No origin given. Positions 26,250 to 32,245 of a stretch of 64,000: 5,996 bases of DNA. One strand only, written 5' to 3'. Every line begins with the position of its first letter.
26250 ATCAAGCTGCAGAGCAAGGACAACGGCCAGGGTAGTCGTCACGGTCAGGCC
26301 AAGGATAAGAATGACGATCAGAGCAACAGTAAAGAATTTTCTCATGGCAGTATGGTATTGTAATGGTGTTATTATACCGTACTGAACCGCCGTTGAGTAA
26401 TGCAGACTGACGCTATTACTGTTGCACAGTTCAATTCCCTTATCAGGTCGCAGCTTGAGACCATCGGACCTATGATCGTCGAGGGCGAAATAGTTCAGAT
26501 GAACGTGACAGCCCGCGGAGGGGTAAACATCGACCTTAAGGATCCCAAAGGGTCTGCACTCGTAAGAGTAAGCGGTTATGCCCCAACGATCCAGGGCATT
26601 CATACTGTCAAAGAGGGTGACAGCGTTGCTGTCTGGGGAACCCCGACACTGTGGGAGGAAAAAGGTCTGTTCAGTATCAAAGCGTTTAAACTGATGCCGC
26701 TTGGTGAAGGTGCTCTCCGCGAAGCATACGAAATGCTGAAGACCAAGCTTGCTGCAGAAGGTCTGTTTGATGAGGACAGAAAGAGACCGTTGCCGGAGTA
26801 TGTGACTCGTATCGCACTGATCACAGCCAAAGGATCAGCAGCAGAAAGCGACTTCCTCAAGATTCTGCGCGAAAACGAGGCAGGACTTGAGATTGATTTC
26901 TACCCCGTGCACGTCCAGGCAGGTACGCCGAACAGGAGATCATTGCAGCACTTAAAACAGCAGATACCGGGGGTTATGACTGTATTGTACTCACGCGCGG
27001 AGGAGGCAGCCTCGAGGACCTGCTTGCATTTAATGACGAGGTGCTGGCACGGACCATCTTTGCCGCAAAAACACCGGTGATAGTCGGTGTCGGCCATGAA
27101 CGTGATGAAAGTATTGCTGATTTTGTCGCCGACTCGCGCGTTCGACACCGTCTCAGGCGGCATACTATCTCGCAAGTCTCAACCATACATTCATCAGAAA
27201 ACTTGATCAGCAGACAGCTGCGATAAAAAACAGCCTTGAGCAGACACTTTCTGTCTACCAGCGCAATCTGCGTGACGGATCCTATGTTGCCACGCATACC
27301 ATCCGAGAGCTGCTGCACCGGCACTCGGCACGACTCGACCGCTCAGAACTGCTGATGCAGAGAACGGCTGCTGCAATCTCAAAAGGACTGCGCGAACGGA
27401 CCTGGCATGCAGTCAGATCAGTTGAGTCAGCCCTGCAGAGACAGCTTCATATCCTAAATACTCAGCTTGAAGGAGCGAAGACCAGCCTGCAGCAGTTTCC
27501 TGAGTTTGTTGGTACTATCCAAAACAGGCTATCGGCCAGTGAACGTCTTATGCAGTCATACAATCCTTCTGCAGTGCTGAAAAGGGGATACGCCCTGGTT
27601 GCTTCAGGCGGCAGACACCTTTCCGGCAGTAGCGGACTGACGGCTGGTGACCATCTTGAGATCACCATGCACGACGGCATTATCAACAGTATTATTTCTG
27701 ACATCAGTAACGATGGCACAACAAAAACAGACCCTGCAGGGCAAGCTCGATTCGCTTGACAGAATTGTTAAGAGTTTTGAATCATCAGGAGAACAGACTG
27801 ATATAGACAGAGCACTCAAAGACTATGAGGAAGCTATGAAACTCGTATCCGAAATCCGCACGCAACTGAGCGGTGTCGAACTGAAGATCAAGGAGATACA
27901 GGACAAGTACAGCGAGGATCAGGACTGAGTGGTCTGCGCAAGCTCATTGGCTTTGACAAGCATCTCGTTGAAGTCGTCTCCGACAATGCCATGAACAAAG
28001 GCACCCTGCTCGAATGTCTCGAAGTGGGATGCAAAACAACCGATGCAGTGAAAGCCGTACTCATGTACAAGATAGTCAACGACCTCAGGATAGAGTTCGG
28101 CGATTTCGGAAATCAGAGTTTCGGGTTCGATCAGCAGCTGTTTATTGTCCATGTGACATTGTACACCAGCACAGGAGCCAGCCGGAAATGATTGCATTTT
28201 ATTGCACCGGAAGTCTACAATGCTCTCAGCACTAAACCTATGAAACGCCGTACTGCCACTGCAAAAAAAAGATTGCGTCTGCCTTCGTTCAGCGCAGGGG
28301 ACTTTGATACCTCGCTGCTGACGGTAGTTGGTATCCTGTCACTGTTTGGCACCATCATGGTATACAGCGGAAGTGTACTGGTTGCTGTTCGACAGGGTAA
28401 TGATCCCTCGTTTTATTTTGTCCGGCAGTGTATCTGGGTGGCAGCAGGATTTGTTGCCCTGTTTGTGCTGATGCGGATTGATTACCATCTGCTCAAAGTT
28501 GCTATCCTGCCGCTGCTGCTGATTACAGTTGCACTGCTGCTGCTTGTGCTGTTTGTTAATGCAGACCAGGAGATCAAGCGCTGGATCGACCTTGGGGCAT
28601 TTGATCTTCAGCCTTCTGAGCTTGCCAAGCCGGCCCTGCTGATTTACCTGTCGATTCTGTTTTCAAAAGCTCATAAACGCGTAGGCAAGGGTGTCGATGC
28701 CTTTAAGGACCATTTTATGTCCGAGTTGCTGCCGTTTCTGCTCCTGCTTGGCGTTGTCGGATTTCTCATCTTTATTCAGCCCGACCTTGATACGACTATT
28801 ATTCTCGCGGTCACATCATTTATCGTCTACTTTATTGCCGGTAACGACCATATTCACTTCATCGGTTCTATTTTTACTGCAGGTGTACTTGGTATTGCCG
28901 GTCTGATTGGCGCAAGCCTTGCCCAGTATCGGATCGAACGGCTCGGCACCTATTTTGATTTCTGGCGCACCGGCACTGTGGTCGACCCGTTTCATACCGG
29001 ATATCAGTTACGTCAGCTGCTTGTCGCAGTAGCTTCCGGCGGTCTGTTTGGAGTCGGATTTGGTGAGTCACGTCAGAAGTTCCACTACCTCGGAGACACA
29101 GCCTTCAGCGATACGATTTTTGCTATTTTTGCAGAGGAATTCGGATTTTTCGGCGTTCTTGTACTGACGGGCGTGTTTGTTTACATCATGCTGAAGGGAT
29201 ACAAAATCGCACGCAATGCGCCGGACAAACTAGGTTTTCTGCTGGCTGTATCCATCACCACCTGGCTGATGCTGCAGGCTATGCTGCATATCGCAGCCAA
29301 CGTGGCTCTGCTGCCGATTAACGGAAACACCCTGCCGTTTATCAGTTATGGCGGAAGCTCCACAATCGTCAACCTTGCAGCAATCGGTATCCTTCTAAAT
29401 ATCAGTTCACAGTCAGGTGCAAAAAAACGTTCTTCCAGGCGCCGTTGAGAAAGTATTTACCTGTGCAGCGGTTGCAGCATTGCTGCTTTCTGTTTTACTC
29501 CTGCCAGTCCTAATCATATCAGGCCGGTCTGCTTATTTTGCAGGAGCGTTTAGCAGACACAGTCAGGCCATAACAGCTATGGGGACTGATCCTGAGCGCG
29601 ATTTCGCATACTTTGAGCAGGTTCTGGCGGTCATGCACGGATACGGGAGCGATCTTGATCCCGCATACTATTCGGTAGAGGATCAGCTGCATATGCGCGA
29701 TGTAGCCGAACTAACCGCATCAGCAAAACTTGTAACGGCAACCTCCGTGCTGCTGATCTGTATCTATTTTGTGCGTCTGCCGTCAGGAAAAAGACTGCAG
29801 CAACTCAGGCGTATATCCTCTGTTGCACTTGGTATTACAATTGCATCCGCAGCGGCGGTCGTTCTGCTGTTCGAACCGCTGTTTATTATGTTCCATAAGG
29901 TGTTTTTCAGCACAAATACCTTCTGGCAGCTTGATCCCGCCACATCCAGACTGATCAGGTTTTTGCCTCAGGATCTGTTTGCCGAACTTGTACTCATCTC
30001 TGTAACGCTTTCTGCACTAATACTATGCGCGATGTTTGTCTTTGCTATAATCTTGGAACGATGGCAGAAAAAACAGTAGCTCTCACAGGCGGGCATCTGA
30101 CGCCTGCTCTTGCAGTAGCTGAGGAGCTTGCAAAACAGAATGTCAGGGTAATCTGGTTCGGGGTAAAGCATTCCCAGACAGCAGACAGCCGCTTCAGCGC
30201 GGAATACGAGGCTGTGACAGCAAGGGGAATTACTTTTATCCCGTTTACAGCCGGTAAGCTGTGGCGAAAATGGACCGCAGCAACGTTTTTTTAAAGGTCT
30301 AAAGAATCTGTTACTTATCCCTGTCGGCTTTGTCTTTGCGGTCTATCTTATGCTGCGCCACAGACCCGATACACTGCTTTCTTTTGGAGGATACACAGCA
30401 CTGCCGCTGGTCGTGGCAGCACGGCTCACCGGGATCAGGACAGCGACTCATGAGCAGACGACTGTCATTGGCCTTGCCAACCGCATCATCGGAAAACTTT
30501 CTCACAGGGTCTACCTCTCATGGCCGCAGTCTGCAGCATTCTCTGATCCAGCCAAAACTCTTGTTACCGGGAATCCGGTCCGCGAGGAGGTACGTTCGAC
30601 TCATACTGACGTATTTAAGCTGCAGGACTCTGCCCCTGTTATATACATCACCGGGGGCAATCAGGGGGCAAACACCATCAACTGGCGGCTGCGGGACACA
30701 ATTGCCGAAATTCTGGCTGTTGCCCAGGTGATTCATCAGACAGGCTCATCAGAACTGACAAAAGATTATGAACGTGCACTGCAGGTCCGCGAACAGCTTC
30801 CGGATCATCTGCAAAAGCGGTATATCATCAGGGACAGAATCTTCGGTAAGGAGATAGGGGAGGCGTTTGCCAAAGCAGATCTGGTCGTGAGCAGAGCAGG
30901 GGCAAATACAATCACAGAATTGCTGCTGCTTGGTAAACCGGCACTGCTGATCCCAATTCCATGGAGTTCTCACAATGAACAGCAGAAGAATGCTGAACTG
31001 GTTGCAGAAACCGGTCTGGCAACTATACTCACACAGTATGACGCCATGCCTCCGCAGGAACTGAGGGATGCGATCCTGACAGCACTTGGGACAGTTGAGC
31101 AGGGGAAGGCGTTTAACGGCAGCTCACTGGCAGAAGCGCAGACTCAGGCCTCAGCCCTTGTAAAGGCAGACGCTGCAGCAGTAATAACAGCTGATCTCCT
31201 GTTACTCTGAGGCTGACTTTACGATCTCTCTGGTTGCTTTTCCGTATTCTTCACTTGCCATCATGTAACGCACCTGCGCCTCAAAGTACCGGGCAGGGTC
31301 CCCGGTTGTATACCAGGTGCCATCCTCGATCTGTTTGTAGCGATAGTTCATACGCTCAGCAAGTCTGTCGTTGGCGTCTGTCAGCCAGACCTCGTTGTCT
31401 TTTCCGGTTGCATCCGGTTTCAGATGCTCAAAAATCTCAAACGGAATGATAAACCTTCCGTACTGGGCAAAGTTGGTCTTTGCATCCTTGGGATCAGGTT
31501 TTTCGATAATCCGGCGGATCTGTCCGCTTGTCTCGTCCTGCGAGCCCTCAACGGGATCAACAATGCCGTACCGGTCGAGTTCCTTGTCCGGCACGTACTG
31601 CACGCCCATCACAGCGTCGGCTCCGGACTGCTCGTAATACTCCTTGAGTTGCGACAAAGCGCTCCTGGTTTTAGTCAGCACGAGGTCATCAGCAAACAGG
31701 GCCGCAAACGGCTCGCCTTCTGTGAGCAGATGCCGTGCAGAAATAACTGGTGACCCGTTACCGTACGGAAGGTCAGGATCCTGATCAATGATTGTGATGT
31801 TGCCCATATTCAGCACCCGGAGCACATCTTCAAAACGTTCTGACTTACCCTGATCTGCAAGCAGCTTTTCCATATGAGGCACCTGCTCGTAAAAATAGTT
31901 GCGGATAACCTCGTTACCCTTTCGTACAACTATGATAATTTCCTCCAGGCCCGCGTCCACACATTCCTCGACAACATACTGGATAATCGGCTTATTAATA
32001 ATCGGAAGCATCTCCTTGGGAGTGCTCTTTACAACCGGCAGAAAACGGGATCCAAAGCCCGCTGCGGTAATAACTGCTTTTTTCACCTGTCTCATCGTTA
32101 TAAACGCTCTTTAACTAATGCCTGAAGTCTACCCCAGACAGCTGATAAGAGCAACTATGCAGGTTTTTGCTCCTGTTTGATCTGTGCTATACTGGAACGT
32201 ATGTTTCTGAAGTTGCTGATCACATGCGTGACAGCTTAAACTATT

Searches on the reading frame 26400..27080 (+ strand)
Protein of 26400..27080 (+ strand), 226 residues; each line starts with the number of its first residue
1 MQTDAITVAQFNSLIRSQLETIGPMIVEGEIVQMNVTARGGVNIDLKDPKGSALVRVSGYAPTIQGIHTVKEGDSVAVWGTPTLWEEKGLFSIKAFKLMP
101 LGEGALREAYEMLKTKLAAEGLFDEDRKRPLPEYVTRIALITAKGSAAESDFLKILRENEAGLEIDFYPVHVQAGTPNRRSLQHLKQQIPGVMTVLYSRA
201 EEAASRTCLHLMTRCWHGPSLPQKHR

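Call 80: search_protein_families(library=ncbifam, proteins=[window:26400-27080:+], max_evalue=0.00001)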
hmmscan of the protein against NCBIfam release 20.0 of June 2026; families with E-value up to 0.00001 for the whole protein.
window:26400-27080:+ (226 aa): 1 family
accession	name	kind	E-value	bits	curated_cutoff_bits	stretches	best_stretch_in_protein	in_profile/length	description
TIGR00237.1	xseA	equivalog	2.9e-37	128.8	180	1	7-174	1-169/389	exodeoxyribonuclease VII large subunit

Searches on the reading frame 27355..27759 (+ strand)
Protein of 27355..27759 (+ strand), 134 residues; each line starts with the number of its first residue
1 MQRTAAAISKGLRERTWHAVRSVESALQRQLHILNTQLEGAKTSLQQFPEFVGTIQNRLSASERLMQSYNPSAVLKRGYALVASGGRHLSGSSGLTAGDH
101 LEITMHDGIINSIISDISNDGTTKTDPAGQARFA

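Call 80: search_protein_families(library=ncbifam, proteins=[window:27355-27759:+], max_evalue=0.00001)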
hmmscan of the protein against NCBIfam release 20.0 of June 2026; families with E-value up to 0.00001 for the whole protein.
window:27355-27759:+ (134 aa): 1 family
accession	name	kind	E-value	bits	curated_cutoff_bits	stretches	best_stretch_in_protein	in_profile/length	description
TIGR00237.1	xseA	equivalog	5.6e-09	35.6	180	1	25-114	297-388/389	exodeoxyribonuclease VII large subunit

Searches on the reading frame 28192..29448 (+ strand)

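Call 30: search_protein_families(library=pfam, proteins=[window:28192-29448:+], max_evalue=0.00001)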
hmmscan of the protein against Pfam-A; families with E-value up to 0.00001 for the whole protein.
window:28192-29448:+ (418 aa): 1 family
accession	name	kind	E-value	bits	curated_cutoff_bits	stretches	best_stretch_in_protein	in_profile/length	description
PF01098.24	FTSW_RODA_SPOVE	-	2.6e-84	283.7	26.4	1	41-408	3-354/356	Cell cycle protein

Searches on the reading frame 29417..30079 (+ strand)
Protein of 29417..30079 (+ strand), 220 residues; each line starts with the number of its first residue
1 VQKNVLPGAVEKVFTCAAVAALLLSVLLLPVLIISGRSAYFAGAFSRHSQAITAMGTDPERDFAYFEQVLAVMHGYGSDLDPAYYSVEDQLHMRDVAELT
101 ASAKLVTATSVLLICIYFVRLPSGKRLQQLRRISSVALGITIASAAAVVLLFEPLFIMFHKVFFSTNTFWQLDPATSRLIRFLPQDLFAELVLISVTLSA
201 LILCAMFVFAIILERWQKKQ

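Call 30: search_protein_families(library=pfam, proteins=[window:29417-30079:+], max_evalue=0.00001)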
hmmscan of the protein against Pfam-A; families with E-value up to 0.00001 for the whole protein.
window:29417-30079:+ (220 aa): 1 family
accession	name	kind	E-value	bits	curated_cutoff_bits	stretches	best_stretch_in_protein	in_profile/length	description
PF07314.17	Lit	-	2e-20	74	24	1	22-188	7-176/176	Lipoprotein intramolecular transacylase Lit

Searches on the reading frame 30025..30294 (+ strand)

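Call 80: search_protein_families(library=ncbifam, proteins=[window:30025-30294:+], max_evalue=0.00001)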
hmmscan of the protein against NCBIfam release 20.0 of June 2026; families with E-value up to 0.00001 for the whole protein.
window:30025-30294:+ (89 aa): 1 family
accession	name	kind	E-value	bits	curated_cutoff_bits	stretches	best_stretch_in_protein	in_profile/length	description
TIGR01133.1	murG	equivalog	6e-07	28.8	250.25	1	21-55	15-48/353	undecaprenyldiphospho-muramoylpentapeptide beta-N-acetylglucosaminyltransferase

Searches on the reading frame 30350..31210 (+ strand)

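Call 80: search_protein_families(library=ncbifam, proteins=[window:30350-31210:+], max_evalue=0.00001)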
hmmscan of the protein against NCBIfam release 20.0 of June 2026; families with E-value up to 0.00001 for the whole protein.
window:30350-31210:+ (286 aa): 5 families
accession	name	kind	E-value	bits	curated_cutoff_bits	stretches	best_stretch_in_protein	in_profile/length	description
TIGR01133.1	murG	equivalog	7.4e-47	160.1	250.25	1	4-244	93-322/353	undecaprenyldiphospho-muramoylpentapeptide beta-N-acetylglucosaminyltransferase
NF009102.0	PRK12446.1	equivalog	1.5e-33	116.1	339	1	3-231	89-309/352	undecaprenyldiphospho-muramoylpentapeptide beta-N-acetylglucosaminyltransferase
TIGR00661.1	MJ1255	subfamily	1.2e-07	31.3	195.9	1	164-231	236-301/321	MJ1255/VC2487 family glycosyltransferase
NF041548.1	PssE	equivalog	3.3e-07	30.4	120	1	164-233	47-116/146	PssE/Cps14G family polysaccharide biosynthesis glycosyltransferase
TIGR01426.2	MGT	subfamily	2.3e-06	26.9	260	1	172-244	289-356/393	macrolide family glycosyltransferase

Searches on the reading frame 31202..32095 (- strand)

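Call 11: search_protein_families(library=ncbifam, proteins=[window:31202-32095:-])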
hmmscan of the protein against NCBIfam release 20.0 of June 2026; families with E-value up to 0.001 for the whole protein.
window:31202-32095:- (297 aa): 32 families (the best 25 are shown)
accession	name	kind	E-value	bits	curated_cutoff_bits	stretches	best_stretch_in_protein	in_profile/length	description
TIGR01099.1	galU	equivalog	5.9e-64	216.2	326.8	1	4-273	1-261/261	UTP--glucose-1-phosphate uridylyltransferase GalU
NF009928.0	PRK13389.1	equivalog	5.3e-40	137.4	548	1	3-290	7-292/302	UTP--glucose-1-phosphate uridylyltransferase GalU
NF007516.0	PRK10122.1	equivalog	4.3e-34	118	534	1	6-293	5-292/297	UTP--glucose-1-phosphate uridylyltransferase GalF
TIGR01105.1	galF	equivalog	3.2e-30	105.3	659.2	1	5-292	4-291/297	GalU regulator GalF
TIGR03992.1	Arch_glmU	subfamily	1.4e-26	93.3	292.1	2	6-76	2-73/393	bifunctional sugar-1-phosphate nucleotidylyltransferase/acetyltransferase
TIGR01208.1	rmlA_long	equivalog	5.1e-22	78.2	320.25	1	6-279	1-236/353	glucose-1-phosphate thymidylyltransferase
NF041313.1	UDPGP_AglF_Halo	equivalog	5.2e-17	62.1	400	2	6-68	2-64/234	UTP--glucose-1-phosphate uridylyltransferase AglF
NF041173.1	Sug_nt_acttase_Thmprot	equivalog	1.2e-12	47.5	600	1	6-275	2-225/405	bifunctional sugar-1-phosphate nucleotidylyltransferase/acetyltransferase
NF049965.1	GlMnHpPGnyltfHddC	equivalog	1.7e-10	40.9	300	1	6-75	2-71/221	D-glycero-D-manno-heptose 1-phosphate guanosyltransferase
NF045761.1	NAMPUrTaseMurU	equivalog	1e-09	38.6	250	1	6-56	2-52/226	N-acetylmuramate alpha-1-phosphate uridylyltransferase MurU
TIGR02623.1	G1P_cyt_trans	equivalog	1.8e-09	37.5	300.25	1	6-242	2-216/255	glucose-1-phosphate cytidylyltransferase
TIGR01207.1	rmlA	equivalog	3.6e-09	36.2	360.65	1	6-266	1-225/286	glucose-1-phosphate thymidylyltransferase RfbA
NF012024.0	PRK15480.1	equivalog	4.1e-09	36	588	1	4-57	3-56/292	glucose-1-phosphate thymidylyltransferase RfbA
NF052502.1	man1P_GTase_Rv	exception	8.5e-08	31.4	440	1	6-69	2-65/352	mannose-1-phosphate guanylyltransferase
TIGR01173.1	glmU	equivalog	2.1e-07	30.2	366.85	1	6-90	2-83/452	bifunctional UDP-N-acetylglucosamine diphosphorylase/glucosamine-1-phosphate N-acetyltransferase GlmU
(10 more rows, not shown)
